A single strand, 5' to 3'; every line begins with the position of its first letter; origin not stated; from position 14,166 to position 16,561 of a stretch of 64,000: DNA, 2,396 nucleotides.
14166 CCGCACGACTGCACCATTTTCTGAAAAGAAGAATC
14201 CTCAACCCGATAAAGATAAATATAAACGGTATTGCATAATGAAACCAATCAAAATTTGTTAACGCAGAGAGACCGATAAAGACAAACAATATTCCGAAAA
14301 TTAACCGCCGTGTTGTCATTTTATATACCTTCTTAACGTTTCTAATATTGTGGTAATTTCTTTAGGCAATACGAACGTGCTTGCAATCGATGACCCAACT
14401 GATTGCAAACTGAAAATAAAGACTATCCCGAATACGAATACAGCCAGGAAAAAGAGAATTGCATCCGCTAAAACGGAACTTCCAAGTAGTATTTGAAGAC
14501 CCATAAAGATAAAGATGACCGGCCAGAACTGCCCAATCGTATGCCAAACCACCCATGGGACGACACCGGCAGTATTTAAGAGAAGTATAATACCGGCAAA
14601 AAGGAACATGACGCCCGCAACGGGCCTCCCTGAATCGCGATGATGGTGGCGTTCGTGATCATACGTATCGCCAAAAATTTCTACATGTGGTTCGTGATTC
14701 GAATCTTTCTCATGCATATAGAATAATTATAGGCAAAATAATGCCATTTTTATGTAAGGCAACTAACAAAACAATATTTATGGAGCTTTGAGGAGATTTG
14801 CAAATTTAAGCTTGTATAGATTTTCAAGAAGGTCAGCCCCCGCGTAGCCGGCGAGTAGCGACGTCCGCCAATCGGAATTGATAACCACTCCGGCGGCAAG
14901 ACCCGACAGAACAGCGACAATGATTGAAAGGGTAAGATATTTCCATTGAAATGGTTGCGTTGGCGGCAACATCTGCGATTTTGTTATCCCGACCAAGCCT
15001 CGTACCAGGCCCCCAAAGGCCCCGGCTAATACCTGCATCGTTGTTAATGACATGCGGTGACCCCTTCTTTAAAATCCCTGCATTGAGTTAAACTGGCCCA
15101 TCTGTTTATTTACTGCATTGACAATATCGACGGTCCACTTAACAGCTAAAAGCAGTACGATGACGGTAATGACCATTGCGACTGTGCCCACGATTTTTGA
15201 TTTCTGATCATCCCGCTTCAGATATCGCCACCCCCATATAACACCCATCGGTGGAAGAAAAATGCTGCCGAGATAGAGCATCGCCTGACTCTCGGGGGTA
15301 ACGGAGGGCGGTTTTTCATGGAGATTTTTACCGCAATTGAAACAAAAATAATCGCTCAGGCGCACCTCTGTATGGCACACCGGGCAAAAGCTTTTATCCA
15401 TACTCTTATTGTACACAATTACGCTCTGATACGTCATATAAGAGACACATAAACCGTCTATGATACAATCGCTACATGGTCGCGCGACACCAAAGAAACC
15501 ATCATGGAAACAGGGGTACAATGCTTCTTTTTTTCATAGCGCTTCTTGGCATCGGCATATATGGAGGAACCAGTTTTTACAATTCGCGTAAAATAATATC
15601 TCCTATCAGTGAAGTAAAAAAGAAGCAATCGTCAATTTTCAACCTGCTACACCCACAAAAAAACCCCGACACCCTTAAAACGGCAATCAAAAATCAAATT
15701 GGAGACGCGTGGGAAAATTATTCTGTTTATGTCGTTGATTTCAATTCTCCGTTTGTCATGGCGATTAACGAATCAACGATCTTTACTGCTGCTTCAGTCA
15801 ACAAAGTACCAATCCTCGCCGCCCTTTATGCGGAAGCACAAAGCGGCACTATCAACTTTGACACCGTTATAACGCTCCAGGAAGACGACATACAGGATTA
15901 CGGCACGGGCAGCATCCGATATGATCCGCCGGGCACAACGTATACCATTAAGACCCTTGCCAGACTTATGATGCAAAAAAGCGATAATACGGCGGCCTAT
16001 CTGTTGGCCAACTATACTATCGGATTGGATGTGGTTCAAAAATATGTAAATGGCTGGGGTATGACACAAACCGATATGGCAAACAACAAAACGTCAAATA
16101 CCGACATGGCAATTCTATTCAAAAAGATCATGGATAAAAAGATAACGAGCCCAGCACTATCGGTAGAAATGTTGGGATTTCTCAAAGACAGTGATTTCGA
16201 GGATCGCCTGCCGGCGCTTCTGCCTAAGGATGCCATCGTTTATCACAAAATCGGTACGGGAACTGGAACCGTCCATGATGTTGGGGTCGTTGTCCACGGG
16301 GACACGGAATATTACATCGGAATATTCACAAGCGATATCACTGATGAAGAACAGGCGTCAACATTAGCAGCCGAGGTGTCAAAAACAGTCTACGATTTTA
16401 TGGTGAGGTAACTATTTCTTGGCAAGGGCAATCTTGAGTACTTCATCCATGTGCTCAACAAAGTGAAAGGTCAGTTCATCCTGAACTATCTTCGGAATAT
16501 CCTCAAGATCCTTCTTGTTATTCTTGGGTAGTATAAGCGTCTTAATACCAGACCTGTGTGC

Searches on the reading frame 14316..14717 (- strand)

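Call 65: search_protein_families(library=pfam, proteins=[window:14316-14717:-], max_evalue=0.001)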
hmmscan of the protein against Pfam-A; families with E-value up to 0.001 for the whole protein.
window:14316-14717:- (133 aa): 2 families
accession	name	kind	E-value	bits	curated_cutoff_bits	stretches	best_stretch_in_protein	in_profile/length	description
PF22570.1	LiaF-TM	-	2.6e-06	28.6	27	1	34-113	2-81/98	LiaF transmembrane domain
PF18917.5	LiaI-LiaF-like_TM1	-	6.2e-06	26.6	27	1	34-77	3-42/42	LiaI-LiaF-like transmembrane region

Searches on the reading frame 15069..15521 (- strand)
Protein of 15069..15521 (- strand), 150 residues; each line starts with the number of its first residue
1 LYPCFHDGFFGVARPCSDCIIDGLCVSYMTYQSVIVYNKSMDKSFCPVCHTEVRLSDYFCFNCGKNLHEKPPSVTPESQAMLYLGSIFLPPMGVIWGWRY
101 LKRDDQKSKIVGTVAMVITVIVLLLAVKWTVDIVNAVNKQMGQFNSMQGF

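Call 95: search_protein_families(library=pfam, proteins=[window:15069-15521:-], max_evalue=0.01)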
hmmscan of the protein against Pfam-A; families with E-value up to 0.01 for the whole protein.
window:15069-15521:- (150 aa): 3 families
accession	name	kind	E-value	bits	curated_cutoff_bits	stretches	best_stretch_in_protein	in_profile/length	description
PF13240.11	Zn_Ribbon_1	-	3.3e-05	24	25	1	45-67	1-23/23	zinc-ribbon domain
PF12773.13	DZR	-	0.0061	17.1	27.3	0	41-64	22-45/45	Double zinc ribbon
PF18912.6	DZR_2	-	0.0063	16.8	27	1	42-70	20-49/56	Double zinc ribbon domain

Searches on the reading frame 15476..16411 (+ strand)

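Call 95: search_protein_families(library=pfam, proteins=[window:15476-16411:+], max_evalue=0.01)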
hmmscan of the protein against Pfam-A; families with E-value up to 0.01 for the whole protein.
window:15476-16411:+ (311 aa): 2 families
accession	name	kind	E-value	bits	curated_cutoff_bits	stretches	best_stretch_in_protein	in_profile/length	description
PF13354.11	Beta-lactamase2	-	6.4e-49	166.6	22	1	83-285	1-214/214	Beta-lactamase enzyme family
PF00768.25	Peptidase_S11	-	2e-06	27.9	27.6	1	83-224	14-171/239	D-alanyl-D-alanine carboxypeptidase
